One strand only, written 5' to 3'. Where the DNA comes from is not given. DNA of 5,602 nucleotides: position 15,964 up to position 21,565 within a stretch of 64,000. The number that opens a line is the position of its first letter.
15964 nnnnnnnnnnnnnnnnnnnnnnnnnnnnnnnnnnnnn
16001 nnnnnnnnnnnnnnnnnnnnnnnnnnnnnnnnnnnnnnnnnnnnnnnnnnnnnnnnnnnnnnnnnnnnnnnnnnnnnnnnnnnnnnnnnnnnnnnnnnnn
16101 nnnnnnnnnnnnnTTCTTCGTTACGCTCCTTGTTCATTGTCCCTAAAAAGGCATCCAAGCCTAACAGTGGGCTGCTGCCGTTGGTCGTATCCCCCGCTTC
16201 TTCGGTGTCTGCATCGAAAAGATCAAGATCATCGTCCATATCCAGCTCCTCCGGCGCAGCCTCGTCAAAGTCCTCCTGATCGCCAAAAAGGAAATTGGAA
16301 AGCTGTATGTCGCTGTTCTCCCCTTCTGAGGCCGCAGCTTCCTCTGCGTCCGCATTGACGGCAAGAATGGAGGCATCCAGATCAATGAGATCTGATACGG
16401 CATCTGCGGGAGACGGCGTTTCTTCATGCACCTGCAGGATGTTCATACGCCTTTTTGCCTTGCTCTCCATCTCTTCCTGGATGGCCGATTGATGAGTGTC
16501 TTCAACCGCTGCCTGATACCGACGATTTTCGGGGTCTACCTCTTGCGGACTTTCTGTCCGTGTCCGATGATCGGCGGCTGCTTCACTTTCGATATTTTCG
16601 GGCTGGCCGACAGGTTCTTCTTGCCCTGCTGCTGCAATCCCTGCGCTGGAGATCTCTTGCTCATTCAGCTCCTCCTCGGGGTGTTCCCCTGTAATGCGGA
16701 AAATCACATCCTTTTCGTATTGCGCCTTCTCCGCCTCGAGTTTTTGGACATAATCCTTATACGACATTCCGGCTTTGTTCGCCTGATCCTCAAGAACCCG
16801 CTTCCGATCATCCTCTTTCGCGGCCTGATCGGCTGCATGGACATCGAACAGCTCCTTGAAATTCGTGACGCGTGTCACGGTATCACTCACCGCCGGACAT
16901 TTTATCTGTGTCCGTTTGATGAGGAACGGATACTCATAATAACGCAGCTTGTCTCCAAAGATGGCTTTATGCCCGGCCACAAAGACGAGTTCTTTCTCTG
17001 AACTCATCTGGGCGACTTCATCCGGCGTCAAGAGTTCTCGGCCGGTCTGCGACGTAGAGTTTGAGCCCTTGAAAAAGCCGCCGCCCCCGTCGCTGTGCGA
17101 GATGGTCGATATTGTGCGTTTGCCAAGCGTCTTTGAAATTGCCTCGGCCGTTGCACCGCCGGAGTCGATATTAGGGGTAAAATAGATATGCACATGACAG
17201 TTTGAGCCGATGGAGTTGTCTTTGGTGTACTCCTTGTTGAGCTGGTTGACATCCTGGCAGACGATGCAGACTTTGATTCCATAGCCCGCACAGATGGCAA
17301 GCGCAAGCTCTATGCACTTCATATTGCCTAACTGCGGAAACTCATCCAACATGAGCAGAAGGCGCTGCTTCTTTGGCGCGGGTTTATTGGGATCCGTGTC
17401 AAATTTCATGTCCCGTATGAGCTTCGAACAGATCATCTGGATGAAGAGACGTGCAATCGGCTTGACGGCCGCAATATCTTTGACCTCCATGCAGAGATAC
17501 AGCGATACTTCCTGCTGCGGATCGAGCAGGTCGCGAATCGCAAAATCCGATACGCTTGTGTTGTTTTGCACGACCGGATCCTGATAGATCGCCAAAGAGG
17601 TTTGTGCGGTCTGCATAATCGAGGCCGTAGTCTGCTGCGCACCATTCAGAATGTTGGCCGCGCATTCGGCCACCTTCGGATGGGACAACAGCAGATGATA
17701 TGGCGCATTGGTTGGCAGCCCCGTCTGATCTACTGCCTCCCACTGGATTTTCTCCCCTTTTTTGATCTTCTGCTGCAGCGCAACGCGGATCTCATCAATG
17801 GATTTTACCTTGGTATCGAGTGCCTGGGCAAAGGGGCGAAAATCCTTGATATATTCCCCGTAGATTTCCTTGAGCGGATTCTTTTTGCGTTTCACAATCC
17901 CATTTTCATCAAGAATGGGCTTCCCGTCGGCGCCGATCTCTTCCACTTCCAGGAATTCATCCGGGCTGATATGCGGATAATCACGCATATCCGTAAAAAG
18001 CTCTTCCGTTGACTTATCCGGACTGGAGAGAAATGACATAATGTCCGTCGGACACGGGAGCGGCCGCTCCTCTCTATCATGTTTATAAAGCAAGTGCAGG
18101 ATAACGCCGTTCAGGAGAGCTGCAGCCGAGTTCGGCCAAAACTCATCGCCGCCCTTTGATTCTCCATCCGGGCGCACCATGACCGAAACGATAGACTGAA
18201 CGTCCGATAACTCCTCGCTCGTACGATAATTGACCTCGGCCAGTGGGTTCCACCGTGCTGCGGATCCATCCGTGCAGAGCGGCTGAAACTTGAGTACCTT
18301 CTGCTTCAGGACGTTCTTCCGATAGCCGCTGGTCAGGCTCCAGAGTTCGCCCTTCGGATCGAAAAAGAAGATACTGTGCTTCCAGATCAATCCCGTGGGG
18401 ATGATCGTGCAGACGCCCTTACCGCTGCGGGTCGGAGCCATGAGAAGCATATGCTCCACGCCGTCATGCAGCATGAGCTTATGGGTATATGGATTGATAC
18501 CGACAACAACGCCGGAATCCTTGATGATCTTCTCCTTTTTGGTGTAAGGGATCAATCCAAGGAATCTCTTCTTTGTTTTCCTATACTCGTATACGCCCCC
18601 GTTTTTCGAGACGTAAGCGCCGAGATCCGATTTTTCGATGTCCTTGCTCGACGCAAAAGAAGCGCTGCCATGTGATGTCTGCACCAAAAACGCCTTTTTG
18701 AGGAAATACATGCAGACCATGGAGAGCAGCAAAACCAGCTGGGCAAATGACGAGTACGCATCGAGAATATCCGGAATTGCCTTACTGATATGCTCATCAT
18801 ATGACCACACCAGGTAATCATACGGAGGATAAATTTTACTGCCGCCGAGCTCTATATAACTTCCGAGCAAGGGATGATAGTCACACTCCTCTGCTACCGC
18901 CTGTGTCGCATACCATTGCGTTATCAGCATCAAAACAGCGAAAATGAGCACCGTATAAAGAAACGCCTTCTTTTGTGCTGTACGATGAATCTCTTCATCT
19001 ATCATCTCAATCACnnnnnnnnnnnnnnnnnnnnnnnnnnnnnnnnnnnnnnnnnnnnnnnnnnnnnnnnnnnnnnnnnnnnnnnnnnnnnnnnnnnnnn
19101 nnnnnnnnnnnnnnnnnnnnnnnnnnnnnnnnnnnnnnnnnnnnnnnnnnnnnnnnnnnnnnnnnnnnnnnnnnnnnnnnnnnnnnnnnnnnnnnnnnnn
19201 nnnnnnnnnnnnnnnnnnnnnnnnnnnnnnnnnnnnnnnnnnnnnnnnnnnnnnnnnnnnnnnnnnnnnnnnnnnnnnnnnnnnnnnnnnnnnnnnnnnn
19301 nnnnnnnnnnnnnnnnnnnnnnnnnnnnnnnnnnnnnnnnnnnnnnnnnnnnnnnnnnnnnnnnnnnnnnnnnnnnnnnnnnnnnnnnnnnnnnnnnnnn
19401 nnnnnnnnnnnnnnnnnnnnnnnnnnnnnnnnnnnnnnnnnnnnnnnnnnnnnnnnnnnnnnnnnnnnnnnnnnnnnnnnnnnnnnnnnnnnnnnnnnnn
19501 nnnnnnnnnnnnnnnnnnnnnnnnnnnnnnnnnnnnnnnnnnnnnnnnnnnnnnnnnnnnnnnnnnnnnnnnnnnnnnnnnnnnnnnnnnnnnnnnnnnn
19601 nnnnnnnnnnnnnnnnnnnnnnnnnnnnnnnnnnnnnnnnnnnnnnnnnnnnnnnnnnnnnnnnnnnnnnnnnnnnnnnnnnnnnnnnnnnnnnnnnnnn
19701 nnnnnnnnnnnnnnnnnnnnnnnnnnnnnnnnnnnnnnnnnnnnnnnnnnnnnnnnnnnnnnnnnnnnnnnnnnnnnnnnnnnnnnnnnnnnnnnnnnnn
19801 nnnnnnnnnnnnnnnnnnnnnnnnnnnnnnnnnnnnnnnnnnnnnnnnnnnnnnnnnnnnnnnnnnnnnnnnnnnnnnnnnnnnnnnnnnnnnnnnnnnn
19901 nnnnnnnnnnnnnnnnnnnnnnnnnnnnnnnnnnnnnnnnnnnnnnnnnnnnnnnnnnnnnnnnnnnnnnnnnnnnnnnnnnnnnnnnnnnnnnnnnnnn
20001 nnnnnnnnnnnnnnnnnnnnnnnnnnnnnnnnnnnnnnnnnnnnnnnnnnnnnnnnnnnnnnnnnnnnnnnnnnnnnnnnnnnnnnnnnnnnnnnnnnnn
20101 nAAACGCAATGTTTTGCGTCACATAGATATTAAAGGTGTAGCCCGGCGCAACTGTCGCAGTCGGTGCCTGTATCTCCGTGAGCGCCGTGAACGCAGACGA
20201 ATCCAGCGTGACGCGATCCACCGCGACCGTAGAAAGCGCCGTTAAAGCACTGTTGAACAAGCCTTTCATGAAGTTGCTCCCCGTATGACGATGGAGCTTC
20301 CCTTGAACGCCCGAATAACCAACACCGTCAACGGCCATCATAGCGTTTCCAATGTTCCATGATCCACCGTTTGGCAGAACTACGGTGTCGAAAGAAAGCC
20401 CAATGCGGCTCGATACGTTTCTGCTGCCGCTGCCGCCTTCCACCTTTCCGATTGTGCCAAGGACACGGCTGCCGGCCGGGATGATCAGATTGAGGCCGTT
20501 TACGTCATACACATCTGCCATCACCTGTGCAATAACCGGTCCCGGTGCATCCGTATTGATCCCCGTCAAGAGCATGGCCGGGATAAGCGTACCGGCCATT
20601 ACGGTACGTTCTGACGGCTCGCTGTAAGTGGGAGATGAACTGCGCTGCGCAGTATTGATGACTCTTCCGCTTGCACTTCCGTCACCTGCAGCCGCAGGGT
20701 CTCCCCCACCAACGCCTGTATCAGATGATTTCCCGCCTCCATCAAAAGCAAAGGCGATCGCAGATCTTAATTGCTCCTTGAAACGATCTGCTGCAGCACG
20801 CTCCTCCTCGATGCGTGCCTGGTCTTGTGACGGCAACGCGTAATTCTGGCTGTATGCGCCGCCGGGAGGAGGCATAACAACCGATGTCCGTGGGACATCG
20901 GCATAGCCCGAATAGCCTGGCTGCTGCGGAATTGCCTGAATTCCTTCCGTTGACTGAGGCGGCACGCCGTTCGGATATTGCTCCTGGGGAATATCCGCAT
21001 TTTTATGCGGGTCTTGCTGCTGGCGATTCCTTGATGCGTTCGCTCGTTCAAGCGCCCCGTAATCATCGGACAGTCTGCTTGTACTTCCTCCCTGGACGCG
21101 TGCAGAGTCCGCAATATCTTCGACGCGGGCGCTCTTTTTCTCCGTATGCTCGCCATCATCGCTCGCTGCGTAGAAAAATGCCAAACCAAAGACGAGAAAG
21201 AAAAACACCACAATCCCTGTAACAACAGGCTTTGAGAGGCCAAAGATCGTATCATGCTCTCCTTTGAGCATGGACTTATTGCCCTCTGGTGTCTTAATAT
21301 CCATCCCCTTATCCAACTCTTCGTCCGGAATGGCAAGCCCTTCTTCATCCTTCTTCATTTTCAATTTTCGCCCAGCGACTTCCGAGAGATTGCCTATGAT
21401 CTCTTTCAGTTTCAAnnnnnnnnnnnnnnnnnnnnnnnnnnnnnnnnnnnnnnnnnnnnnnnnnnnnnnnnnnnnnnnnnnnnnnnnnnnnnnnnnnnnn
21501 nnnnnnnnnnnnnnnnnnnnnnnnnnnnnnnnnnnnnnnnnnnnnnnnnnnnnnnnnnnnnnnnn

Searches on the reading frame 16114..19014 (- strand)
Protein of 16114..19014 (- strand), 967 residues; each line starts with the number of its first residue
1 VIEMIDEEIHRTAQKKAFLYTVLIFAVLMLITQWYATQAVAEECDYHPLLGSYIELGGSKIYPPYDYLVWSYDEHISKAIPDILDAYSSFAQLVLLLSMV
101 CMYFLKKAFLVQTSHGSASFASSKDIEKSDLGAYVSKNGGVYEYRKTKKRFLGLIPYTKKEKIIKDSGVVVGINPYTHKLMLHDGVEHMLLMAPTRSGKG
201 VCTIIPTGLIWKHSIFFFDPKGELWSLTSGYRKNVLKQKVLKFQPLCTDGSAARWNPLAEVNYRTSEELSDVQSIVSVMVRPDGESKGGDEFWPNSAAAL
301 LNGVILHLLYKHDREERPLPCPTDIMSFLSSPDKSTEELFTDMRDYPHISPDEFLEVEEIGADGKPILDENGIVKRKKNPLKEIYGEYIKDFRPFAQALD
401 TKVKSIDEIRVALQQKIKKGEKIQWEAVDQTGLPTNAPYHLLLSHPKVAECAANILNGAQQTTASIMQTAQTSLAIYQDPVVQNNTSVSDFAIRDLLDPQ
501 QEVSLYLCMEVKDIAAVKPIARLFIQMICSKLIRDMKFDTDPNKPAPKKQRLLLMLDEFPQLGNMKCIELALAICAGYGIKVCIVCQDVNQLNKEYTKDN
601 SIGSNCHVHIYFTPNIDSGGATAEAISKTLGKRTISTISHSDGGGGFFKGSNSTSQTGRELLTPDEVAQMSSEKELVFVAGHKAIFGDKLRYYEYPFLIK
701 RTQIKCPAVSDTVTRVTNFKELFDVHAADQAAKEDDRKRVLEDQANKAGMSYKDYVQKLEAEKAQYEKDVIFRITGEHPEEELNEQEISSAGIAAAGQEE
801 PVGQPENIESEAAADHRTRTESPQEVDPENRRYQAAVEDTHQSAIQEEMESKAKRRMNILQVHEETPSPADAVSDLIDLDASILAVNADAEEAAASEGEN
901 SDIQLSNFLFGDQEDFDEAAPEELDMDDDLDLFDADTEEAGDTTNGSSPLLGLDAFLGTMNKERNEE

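Call 8: search_protein_families(library=pfam, proteins=[window:16114-19014:-], max_evalue=0.01)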
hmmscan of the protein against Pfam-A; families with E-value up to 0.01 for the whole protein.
window:16114-19014:- (967 aa): 3 families
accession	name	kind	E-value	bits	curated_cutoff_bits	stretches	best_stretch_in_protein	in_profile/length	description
PF02534.20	T4SS-DNA_transf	-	4.9e-98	329.4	20.1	2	445-703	205-456/468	Type IV secretory system Conjugative DNA transfer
PF12696.13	TraG-D_C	-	2.7e-25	89.2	22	1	551-671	1-125/126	TraM recognition site of TraD and TraG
PF10412.15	TrwB_AAD_bind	-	8.4e-18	64.8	20.5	1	457-676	162-372/387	Type IV secretion-system coupling protein DNA-binding domain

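Call 9: search_protein_families(library=ncbifam, proteins=[window:16114-19014:-], max_evalue=0.01)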
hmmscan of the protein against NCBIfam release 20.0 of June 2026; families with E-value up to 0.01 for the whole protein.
window:16114-19014:- (967 aa): 9 families
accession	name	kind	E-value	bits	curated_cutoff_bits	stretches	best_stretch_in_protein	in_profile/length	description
NF010453.0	PRK13880.1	subfamily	1e-125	420.4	586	2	11-356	14-335/630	conjugal transfer coupling protein TraG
NF010450.0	PRK13876.1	subfamily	3.8e-110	369.1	674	2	443-769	300-626/667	IncP-type conjugal transfer protein TraG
NF045973.1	conju_CD1115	equivalog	3.3e-56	191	250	2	445-696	192-439/442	VirD4-like conjugal transfer protein, CD1115 family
NF010472.0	PRK13897.1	equivalog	1.7e-50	172.3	728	2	446-791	311-612/657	type IV secretion system component VirD4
NF010424.0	PRK13850.1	equivalog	9.6e-49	166.1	681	2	471-792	319-633/670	type IV secretion system ATPase VirD4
NF010394.0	PRK13822.1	subfamily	1.6e-29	103.2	443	2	450-685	388-614/643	conjugal transfer coupling protein TraG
TIGR02767.1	TraG-Ti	equivalog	3.1e-21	75.8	686.2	2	467-685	398-601/623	Ti-type conjugative transfer system protein TraG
TIGR02759.1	TraD_Ftype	equivalog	9.5e-10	37.8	521.35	1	465-697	333-556/566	type IV conjugative transfer system coupling protein TraD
NF041326.1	Bacteroid_MobC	subfamily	0.00035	19.1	900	1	549-636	455-539/655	conjugal transfer protein MobC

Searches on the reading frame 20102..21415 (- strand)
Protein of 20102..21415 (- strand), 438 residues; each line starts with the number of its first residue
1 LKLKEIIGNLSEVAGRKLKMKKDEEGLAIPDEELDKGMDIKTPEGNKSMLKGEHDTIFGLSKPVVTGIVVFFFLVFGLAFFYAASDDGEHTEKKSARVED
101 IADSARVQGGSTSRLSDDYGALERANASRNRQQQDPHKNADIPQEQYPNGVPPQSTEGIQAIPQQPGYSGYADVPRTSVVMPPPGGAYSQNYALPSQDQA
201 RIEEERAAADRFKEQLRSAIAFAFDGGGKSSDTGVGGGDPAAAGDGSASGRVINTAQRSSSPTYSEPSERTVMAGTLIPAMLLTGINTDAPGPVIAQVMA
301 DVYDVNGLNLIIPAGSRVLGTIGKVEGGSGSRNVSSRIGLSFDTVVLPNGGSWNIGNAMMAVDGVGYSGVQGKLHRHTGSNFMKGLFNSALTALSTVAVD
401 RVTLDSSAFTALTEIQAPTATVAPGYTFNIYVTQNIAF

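Call 8: search_protein_families(library=pfam, proteins=[window:20102-21415:-], max_evalue=0.01)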
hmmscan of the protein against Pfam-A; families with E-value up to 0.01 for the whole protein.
window:20102-21415:- (438 aa): 1 family
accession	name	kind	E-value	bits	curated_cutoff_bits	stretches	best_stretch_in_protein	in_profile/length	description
PF03743.19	TrbI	-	8e-30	104.5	35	1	271-402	1-127/188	Bacterial conjugation TrbI-like protein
